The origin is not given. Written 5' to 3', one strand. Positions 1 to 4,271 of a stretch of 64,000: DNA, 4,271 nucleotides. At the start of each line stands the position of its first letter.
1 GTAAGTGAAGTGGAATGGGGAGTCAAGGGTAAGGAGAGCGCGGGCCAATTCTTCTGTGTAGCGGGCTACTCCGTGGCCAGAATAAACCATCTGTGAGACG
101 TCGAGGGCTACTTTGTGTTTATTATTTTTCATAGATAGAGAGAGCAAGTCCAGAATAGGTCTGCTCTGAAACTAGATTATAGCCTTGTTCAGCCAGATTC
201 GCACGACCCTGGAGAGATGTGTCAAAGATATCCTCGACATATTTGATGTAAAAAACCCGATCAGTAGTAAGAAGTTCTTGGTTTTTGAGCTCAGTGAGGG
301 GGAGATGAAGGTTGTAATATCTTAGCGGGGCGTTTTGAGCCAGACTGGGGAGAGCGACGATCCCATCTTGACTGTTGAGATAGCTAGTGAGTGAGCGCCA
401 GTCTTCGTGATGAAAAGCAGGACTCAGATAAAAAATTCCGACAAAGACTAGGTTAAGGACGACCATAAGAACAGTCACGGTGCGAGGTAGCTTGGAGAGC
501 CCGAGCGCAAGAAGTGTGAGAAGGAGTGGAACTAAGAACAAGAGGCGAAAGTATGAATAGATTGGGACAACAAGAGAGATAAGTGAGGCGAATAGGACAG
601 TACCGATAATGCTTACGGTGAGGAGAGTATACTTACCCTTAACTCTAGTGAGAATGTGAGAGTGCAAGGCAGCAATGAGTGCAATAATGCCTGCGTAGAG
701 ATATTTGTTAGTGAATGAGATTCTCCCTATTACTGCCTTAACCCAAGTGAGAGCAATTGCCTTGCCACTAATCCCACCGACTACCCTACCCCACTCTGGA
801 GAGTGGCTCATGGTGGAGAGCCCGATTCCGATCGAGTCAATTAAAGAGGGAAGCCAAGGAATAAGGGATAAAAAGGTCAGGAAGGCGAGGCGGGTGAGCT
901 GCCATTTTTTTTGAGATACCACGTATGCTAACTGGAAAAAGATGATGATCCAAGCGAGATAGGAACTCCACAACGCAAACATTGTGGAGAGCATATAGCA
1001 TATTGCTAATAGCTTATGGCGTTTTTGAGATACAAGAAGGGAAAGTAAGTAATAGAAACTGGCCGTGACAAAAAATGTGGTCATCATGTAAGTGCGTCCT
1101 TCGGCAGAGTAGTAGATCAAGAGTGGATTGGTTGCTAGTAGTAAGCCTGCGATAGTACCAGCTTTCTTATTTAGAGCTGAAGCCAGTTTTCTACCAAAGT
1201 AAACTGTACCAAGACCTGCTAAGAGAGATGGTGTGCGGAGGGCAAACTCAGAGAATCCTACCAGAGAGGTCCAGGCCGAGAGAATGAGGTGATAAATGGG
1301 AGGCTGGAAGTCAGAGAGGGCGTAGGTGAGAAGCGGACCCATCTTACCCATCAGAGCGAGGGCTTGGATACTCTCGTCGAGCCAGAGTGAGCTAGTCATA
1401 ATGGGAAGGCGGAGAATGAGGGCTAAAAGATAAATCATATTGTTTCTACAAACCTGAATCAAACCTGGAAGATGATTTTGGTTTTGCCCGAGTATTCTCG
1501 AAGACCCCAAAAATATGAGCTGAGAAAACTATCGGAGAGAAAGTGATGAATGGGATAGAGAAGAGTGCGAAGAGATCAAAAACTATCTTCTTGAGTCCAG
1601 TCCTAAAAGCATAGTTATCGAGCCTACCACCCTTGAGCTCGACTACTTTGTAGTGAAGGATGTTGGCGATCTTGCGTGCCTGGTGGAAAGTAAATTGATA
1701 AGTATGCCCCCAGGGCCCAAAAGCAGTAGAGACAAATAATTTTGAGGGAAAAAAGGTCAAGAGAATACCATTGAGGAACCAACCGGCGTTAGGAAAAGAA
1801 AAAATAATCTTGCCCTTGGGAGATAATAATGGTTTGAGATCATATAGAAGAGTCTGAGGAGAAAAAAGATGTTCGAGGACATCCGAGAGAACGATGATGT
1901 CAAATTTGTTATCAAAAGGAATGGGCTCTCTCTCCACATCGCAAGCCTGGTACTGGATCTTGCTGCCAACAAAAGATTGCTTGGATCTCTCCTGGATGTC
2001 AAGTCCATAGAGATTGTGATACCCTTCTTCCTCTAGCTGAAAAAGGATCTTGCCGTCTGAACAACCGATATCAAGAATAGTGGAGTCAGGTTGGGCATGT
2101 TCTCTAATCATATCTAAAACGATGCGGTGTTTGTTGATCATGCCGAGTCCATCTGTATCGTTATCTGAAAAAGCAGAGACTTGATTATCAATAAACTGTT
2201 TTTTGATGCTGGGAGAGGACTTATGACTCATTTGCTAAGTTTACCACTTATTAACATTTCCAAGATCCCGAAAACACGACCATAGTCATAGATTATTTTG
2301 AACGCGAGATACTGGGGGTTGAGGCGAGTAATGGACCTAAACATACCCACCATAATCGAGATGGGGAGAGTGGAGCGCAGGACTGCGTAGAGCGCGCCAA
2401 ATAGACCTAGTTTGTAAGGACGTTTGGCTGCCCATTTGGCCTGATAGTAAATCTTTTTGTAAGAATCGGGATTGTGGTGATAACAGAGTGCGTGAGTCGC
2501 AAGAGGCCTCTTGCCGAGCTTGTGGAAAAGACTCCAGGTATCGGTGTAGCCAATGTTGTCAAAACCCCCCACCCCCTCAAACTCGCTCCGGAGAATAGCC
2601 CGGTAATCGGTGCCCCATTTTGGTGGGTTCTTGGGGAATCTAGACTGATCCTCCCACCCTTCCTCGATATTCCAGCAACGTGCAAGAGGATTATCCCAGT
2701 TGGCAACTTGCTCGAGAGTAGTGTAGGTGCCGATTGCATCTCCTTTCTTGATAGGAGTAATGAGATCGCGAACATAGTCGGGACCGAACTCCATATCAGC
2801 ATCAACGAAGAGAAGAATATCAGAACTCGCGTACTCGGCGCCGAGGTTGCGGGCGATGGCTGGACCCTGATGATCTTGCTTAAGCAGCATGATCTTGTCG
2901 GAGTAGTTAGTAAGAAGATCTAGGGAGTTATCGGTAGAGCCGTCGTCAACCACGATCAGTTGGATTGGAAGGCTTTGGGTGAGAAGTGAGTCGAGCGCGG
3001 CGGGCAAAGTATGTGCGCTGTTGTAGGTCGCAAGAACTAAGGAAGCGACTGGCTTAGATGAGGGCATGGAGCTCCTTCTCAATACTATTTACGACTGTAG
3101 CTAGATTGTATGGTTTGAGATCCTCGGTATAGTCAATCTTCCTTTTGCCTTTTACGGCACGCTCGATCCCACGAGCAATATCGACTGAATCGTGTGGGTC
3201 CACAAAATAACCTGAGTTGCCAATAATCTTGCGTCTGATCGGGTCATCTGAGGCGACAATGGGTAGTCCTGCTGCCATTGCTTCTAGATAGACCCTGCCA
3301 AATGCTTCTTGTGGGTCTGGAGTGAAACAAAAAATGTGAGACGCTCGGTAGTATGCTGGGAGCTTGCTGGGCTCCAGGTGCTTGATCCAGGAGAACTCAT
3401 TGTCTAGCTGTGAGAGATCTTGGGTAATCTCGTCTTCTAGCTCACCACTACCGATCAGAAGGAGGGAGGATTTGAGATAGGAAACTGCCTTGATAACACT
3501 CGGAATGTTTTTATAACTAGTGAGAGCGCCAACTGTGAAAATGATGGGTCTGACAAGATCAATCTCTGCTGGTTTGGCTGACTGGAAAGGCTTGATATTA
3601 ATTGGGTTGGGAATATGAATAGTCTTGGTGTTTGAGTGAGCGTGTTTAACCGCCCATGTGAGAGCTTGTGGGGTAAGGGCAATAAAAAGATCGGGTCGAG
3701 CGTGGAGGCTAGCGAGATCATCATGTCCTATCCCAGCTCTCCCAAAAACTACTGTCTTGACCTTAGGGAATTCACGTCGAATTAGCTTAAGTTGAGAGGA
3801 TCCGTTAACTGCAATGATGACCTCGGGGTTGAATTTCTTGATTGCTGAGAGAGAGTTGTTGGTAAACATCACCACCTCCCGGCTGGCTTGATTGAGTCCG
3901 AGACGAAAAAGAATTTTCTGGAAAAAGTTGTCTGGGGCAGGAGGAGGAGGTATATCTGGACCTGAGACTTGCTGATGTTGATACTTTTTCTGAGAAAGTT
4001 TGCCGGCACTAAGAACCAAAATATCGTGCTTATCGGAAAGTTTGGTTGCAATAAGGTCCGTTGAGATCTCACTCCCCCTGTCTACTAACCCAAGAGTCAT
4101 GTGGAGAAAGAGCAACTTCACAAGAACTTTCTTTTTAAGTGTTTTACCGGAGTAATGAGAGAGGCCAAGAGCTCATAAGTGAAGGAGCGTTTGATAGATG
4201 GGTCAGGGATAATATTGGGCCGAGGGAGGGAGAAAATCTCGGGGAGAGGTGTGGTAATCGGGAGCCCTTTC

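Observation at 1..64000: Giant co-directional glycosylation locus with about 16 GT-C (ArnT/PMT_2-like) paralogs in 64 kb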

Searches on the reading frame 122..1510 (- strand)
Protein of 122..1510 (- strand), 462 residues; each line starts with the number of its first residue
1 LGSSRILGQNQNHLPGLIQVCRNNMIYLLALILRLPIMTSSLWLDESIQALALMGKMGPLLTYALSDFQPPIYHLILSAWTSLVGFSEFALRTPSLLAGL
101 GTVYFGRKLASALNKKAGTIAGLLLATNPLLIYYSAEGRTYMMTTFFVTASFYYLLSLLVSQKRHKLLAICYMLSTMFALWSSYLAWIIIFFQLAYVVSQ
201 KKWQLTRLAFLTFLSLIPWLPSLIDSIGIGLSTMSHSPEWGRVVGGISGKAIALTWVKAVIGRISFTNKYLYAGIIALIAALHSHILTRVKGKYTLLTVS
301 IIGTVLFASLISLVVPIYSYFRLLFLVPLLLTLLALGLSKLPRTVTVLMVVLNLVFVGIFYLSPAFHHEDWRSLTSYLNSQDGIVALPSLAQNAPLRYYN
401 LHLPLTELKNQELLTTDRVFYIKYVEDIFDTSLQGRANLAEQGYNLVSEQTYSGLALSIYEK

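Call 4: search_protein_families(library=pfam, proteins=[window:122-1510:-], max_evalue=0.01)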
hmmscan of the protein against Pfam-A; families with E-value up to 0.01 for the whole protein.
window:122-1510:- (462 aa): 1 family
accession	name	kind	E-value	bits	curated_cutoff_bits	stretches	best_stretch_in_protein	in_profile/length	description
PF13231.12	PMT_2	-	6.3e-09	36.7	26.1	1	69-221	2-156/160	Dolichyl-phosphate-mannose-protein mannosyltransferase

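Call 20: find_encoding_contigs(protein=window:122-1438:-, flank=10000, max_places=3)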
Protein window:122-1438:- (438 aa): 22 contigs read that carry it; 3 places shown.
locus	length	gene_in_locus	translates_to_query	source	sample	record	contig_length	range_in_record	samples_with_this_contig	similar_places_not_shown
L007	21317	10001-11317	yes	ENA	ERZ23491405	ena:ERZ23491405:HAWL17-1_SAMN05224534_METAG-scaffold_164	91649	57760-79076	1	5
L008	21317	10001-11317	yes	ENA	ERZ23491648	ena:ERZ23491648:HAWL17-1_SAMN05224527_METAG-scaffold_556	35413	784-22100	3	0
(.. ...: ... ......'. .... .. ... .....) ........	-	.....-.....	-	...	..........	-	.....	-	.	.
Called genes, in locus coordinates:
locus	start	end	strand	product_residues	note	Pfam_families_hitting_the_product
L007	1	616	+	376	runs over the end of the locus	-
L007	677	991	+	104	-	PF05973:Gp49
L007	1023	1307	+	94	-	PF13560:HTH_31, PF01381:HTH_3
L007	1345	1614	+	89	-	-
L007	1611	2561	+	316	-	-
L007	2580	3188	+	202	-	-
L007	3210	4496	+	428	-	PF01943:Polysacc_synt, PF13440:Polysacc_synt_3 (weak)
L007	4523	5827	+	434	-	-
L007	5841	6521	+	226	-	PF01209:Ubie_methyltran, PF13489:Methyltransf_23, PF07021:MetW, PF13847:Methyltransf_31, PF08241:Methyltransf_11, PF08242:Methyltransf_12, PF13649:Methyltransf_25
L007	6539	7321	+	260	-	PF00535:Glycos_transf_2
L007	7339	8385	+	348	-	PF00534:Glycos_transf_1, PF13692:Glyco_trans_1_4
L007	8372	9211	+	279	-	PF00535:Glycos_transf_2, PF10111:Glyco_tranf_2_2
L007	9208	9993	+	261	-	PF05219:DREV (weak), PF07021:MetW, PF13489:Methyltransf_23, PF13847:Methyltransf_31, PF08241:Methyltransf_11, PF08242:Methyltransf_12, PF13649:Methyltransf_25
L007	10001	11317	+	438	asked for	PF13231:PMT_2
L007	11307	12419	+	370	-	PF13439:Glyco_transf_4, PF20706:GT4-conflict (weak), PF00534:Glycos_transf_1, PF13692:Glyco_trans_1_4, PF13524:Glyco_trans_1_2 (weak)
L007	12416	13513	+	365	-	PF13439:Glyco_transf_4, PF13579:Glyco_trans_4_4, PF20706:GT4-conflict, PF00534:Glycos_transf_1, PF13692:Glyco_trans_1_4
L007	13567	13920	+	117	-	-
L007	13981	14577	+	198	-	PF00132:Hexapep, PF14602:Hexapep_2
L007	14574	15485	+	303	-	PF00535:Glycos_transf_2, PF10111:Glyco_tranf_2_2 (weak)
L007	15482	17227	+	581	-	PF04932:Wzy_C (weak)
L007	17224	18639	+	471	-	PF02366:PMT, PF13231:PMT_2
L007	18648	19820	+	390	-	PF13439:Glyco_transf_4, PF00534:Glycos_transf_1, PF13692:Glyco_trans_1_4, PF13524:Glyco_trans_1_2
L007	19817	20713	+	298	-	PF00535:Glycos_transf_2, PF13641:Glyco_tranf_2_3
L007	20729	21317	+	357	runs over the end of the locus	PF13439:Glyco_transf_4, PF00534:Glycos_transf_1, PF13692:Glyco_trans_1_4, PF20706:GT4-conflict (weak)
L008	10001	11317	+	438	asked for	PF13231:PMT_2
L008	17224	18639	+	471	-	PF02366:PMT, PF13231:PMT_2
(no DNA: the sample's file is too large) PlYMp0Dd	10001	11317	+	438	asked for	PF13231:PMT_2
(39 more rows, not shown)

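Call 74: search_protein_families(library=pfam, proteins=[L007:11307-12419:+, L007:12416-13513:+, L007:13567-13920:+, L007:13981-14577:+, L007:14574-15485:+, L007:15482-17227:+, L007:17224-18639:+, L007:18648-19820:+, L007:19817-20713:+], max_evalue=0.01)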
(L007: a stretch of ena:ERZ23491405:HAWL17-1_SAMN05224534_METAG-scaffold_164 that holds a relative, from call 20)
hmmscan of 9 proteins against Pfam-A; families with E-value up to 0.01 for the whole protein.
L007:11307-12419:+ (370 aa): 6 families
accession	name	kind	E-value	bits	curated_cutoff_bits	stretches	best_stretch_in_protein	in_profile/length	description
PF00534.26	Glycos_transf_1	-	2.4e-33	115.5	26.4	1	200-341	11-161/172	Glycosyl transferases group 1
PF13692.12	Glyco_trans_1_4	-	1.4e-28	100.3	27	1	207-337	4-141/142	Glycosyl transferases group 1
PF13439.12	Glyco_transf_4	-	7.4e-13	49.3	28.5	1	21-181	3-166/170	Glycosyltransferase Family 4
PF20706.3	GT4-conflict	-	2.8e-07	30.3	26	1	257-314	263-321/385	Family 4 Glycosyltransferase in conflict systems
PF13524.12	Glyco_trans_1_2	-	9.3e-06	26.1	25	1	235-312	13-88/144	Glycosyl transferase-like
PF13579.12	Glyco_trans_4_4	-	0.00022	22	29.7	1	21-180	2-158/158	Glycosyl transferase 4-like domain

L007:12416-13513:+ (365 aa): 6 families
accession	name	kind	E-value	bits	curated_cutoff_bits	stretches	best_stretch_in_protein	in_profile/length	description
PF00534.26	Glycos_transf_1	-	5.6e-32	111.1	26.4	1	190-336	14-162/172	Glycosyl transferases group 1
PF13692.12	Glyco_trans_1_4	-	1.7e-30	106.6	27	1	192-331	2-141/142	Glycosyl transferases group 1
PF13439.12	Glyco_transf_4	-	3.6e-18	66.6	28.5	1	63-170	55-169/170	Glycosyltransferase Family 4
PF20706.3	GT4-conflict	-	3e-12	46.7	26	1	128-333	140-340/385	Family 4 Glycosyltransferase in conflict systems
PF13579.12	Glyco_trans_4_4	-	1.1e-09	39.3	29.7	1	95-166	92-158/158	Glycosyl transferase 4-like domain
PF13524.12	Glyco_trans_1_2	-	3.7e-05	24.1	25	1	221-351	13-137/144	Glycosyl transferase-like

L007:13567-13920:+ (117 aa): 0 families

L007:13981-14577:+ (198 aa): 3 families
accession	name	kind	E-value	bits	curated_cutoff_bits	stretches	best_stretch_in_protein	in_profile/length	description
PF00132.30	Hexapep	-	7e-15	54.4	27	1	131-163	4-36/36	Bacterial transferase hexapeptide (six repeats)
PF14602.12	Hexapep_2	-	1.4e-11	44.3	27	1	128-163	1-34/34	Hexapeptide repeat of succinyl-transferase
PF25084.1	LbH_EIF2B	-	0.0044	17.4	54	0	77-169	17-101/105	EIF2B subunit epsilon LbH domain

L007:14574-15485:+ (303 aa): 3 families
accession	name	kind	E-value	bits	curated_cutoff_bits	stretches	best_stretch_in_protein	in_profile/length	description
PF00535.33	Glycos_transf_2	-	2.8e-24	86.4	23.3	1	6-132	1-127/168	Glycosyl transferase family 2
PF10111.15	Glyco_tranf_2_2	-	6.5e-07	29.5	27.3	1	23-217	17-202/276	Glycosyltransferase like family 2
PF13641.12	Glyco_tranf_2_3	-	0.0004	20.9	27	1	6-235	4-214/230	Glycosyltransferase like family 2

L007:15482-17227:+ (581 aa): 1 family
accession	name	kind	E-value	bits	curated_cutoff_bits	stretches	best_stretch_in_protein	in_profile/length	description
PF04932.20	Wzy_C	-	1.8e-11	44.5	31.7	2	441-504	80-149/149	O-Antigen ligase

L007:17224-18639:+ (471 aa): 2 families
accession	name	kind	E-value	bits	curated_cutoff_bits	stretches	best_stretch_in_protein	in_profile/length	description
PF13231.12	PMT_2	-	1.4e-12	48.6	26.1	1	81-235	5-160/160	Dolichyl-phosphate-mannose-protein mannosyltransferase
PF02366.24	PMT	-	1.7e-12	47.9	22.7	1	12-223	3-212/245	Dolichyl-phosphate-mannose-protein mannosyltransferase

L007:18648-19820:+ (390 aa): 4 families
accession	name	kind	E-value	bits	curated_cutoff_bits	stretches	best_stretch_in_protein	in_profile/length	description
PF13692.12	Glyco_trans_1_4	-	3.4e-23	82.9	27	1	217-354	2-142/142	Glycosyl transferases group 1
PF00534.26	Glycos_transf_1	-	1.2e-12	48.2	26.4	1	211-367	10-171/172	Glycosyl transferases group 1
PF13439.12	Glyco_transf_4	-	7.7e-10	39.5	28.5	1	12-204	2-169/170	Glycosyltransferase Family 4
PF13524.12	Glyco_trans_1_2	-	7e-09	36.2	25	1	247-382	10-142/144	Glycosyl transferase-like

L007:19817-20713:+ (298 aa): 4 families
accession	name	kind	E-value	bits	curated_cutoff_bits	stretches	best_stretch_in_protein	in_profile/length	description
PF00535.33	Glycos_transf_2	-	3.1e-18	66.7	23.3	1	6-119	1-116/168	Glycosyl transferase family 2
PF13641.12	Glyco_tranf_2_3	-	1.9e-12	48.2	27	1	3-235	1-217/230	Glycosyltransferase like family 2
PF13712.12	Glyco_tranf_2_5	-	8.9e-05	22.7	27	1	64-219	37-177/210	Glycosyltransferase like family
PF13632.12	Glyco_trans_2_3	-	0.0045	17.3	27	1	143-227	42-121/198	Glycosyl transferase family group 2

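Call 75: search_protein_families(library=ncbifam, proteins=[L007:15482-17227:+], max_evalue=0.1)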
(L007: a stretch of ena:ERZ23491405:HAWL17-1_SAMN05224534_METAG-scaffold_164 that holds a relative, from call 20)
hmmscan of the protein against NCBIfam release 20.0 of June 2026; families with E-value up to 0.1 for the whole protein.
L007:15482-17227:+ (581 aa): 1 family
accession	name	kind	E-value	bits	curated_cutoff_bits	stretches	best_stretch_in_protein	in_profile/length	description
TIGR00947.1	2A73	equivalog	3.5e-10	39.5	366.4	2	97-307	66-264/425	IctB family putative bicarbonate transporter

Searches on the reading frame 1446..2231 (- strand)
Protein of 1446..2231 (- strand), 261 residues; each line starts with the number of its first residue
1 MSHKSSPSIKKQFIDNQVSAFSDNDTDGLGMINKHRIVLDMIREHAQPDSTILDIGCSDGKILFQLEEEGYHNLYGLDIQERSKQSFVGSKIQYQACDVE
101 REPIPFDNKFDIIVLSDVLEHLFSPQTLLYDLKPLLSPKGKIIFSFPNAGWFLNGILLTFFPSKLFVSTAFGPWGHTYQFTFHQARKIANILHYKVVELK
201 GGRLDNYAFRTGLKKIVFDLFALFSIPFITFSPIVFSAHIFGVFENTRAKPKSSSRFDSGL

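Call 4: search_protein_families(library=pfam, proteins=[window:1446-2231:-], max_evalue=0.01)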
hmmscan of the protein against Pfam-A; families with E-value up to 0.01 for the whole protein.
window:1446-2231:- (261 aa): 10 families
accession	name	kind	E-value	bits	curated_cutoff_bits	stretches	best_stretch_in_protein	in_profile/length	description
PF13489.12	Methyltransf_23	-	1.1e-13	51.7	27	1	46-162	20-124/164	Methyltransferase domain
PF08241.18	Methyltransf_11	-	1.6e-12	48.3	21.2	1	53-144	1-95/95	Methyltransferase domain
PF07021.18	MetW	-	6.9e-11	42.6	21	1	40-152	5-115/193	Methionine biosynthesis protein MetW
PF08242.18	Methyltransf_12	-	2.1e-10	41.6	30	1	53-142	1-98/98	Methyltransferase domain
PF13847.12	Methyltransf_31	-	2.6e-10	40.6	27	1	49-148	4-113/145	Methyltransferase domain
PF13649.12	Methyltransf_25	-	2.5e-09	38.1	27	1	52-140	1-97/97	Methyltransferase domain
PF05219.18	DREV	-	5.1e-06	26.2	26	1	45-145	91-187/265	DREV methyltransferase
PF08003.17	Methyltransf_9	-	0.00022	20.7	23.8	1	49-144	116-217/315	Protein of unknown function (DUF1698)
PF07757.19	AdoMet_MTase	-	0.00057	20.5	27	1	46-94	59-106/115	Predicted AdoMet-dependent methyltransferase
PF05401.17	NodS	-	0.0072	16.6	24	0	38-146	34-146/201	Nodulation protein S (NodS)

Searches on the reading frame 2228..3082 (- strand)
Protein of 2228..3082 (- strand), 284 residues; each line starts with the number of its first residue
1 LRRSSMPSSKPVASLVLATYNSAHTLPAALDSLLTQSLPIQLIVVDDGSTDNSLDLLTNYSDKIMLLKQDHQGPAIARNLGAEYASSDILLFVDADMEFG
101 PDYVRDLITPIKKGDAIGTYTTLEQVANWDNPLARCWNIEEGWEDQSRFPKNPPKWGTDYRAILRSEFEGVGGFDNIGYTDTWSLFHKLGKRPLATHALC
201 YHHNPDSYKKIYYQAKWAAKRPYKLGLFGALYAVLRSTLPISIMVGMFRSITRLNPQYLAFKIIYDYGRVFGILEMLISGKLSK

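Call 4: search_protein_families(library=pfam, proteins=[window:2228-3082:-], max_evalue=0.01)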
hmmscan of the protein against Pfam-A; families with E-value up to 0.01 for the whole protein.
window:2228-3082:- (284 aa): 3 families
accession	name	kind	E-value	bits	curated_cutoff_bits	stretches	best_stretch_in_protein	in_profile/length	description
PF00535.33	Glycos_transf_2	-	3.3e-27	95.9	23.3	1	14-122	1-114/168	Glycosyl transferase family 2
PF10111.15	Glyco_tranf_2_2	-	1.4e-10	41.6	27.3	1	40-106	30-101/276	Glycosyltransferase like family 2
PF13704.12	Glyco_tranf_2_4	-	0.00046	21.1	27.5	1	21-96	2-81/98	Glycosyl transferase family 2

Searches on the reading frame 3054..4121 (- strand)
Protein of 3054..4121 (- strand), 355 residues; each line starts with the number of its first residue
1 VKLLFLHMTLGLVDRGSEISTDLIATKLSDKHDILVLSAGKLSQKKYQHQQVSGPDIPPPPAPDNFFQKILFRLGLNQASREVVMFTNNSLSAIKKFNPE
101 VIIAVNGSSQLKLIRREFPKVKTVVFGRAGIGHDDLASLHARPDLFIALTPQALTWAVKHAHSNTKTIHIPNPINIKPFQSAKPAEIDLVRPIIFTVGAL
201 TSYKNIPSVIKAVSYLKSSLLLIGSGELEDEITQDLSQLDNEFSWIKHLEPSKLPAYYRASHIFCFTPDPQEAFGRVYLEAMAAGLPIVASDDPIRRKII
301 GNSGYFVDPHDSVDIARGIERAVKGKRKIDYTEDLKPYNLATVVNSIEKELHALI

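Call 4: search_protein_families(library=pfam, proteins=[window:3054-4121:-], max_evalue=0.01)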
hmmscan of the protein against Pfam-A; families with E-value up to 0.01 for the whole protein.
window:3054-4121:- (355 aa): 2 families
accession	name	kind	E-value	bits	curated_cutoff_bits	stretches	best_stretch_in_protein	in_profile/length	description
PF00534.26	Glycos_transf_1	-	2.6e-26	92.6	26.4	1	187-326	11-159/172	Glycosyl transferases group 1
PF13692.12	Glyco_trans_1_4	-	1.1e-20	74.8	27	1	191-322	1-139/142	Glycosyl transferases group 1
